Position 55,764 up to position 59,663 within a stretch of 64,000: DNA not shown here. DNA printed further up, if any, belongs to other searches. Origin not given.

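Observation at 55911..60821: Unclassifiable giant protein built from about 70 short aromatic repeats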

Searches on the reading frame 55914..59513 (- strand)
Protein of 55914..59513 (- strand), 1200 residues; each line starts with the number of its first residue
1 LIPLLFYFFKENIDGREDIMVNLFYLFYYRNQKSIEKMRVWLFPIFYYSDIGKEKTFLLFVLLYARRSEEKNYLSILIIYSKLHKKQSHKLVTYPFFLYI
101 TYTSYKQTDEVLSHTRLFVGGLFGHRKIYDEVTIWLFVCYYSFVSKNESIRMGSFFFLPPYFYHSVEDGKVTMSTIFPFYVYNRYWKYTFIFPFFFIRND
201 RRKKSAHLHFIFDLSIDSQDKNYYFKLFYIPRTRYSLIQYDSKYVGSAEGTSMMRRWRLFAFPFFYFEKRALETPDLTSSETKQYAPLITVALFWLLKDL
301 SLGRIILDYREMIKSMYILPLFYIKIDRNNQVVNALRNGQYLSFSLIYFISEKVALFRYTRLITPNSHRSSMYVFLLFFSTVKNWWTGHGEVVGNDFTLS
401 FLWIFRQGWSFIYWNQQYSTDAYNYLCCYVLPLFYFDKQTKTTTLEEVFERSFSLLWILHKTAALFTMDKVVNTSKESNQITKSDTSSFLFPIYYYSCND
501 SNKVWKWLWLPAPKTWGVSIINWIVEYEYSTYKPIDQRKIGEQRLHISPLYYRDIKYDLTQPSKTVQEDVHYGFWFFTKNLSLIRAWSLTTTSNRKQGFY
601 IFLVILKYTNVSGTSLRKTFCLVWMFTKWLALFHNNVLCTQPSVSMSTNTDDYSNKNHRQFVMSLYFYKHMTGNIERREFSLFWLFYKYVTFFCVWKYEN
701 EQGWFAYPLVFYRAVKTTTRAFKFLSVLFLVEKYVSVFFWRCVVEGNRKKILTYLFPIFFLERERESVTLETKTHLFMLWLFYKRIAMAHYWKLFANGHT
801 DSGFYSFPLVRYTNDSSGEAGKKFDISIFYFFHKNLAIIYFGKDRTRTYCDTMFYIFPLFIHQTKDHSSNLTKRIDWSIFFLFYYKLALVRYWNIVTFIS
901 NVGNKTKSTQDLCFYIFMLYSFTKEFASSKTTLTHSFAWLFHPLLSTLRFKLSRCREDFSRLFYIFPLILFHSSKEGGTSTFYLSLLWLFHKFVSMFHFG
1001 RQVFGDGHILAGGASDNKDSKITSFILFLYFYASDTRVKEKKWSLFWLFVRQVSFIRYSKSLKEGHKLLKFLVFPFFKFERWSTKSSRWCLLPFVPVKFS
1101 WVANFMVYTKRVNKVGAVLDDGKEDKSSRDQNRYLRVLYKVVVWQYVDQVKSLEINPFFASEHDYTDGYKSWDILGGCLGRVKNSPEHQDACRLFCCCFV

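Call 64: predict_structure(alignment_id=A3)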
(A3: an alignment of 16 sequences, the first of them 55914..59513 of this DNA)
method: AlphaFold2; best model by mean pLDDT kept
length: 1200 residues; sequences in the alignment: 16
mean_pLDDT: 44.1   pTM: 0.33
mean pLDDT of the five models: 44.1, 41.0, 40.9, 38.9, 34.1
residues with pLDDT >= 90: 7; 70-90: 143; 50-70: 255; < 50: 795
segments of 3 or more residues with pLDDT < 50: 1-85, 93-96, 120-136, 156-160, 162-169, 173-175, 186-191, 275-285, 292-298, 311-313, 329-338, 365-368, 374-514, 516-551, 562-566, 572-672, 682-693, 706-1017, 1194-1200
pLDDT, mean of each block of 10 residues (from residue 1): 29 32 31 36 42 44 44 41 49 49 61 55 38 44 63 50 46 51 47 59 72 79 79 71 65 69 69 50 50 48 54 54 58 43 61 58 53 40 29 33 41 35 31 27 27 28 28 31 30 33 34 43 34 38 34 56 49 36 28 27 29 26 25 25 29 29 29 57 39 59 44 31 29 25 27 25 28 23 28 31 26 28 29 29 27 25 29 28 30 32 30 31 30 26 27 27 27 33 35 38 33 42 70 80 75 80 81 86 86 71 79 82 78 76 69 54 50 56 55 44
secondary structure, 60 per line:
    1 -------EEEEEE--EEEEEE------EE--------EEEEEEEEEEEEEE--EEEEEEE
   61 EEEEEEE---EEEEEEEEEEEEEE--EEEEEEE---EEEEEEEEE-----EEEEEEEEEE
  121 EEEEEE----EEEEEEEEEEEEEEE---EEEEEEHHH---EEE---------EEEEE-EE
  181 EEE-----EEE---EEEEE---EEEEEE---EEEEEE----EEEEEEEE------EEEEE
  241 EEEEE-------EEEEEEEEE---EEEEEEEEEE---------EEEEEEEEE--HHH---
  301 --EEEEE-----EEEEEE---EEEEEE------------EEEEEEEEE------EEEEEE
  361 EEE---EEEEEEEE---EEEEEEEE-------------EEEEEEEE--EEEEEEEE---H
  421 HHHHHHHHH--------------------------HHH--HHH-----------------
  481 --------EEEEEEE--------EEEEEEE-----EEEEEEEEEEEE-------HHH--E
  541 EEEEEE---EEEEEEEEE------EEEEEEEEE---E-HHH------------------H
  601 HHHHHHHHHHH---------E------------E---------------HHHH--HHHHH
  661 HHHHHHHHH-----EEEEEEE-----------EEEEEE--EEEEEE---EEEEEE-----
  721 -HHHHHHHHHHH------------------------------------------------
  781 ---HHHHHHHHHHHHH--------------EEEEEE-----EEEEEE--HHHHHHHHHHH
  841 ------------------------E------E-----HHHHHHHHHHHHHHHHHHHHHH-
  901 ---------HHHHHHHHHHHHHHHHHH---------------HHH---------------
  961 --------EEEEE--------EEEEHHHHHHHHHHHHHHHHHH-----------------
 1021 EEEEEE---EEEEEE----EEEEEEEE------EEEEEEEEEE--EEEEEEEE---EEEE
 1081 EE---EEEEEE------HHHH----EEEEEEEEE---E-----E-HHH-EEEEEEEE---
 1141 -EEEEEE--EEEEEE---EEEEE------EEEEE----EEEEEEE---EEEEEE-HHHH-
elements in order (helices of 4 or more, strands of 3 or more residues): E8-13 E16-21 E38-51 E54-67 E71-84 E87-93 E97-105 E111-126 E131-145 E149-154 E161-163 E173-177 E179-183 E189-191 E195-199 E203-208 E212-217 E222-229 E236-245 E253-261 E265-274 E284-292 E303-307 E313-318 E322-327 E340-348 E355-363 E367-374 E378-385 E399-406 E409-416 H420-429 E489-495 E504-510 E516-527 E540-546 E550-558 E565-573 H600-611 H650-653 H656-669 E675-681 E693-698 E701-706 E710-715 H722-732 H784-796 E811-816 E822-827 H830-840 H878-899 H910-927 E969-973 E982-985 H986-1003 E1021-1026 E1030-1035 E1040-1047 E1054-1063 E1066-1073 E1077-1082 E1086-1091 H1098-1101 E1106-1114 E1130-1137 E1142-1147 E1150-1155 E1159-1163 E1170-1174 E1179-1185 E1189-1194 H1196-1199
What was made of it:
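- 58506..59837 (-): Variable middle array of aromatic hairpins (aa 327-770). Poorly conserved among orthologs, with many lineage-specific insertions. AF2 confidence is low here (call 64).
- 55944..56255 (-): C-terminal cap (aa 1521-1624), including LEINPFF............. It is conserved from bacteria to Naegleria. It lies in the only confident stretch (about aa 1455-1585, pLDDT 70-86) of the Naegleria AF2 model, drawn as beta-hairpins (call 64).
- On Outer-membrane / mitochondrial beta-barrel: Longer strands appear only in parts of the Naegleria model with pLDDT below 50 (call 64).
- The Naegleria protein itself modelled badly (mean pLDDT 44, call 64).
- Tried and rejected: AF2 of Naegleria aa 435-1634 with a 16-sequence alignment gave mean pLDDT 44 (call 64).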
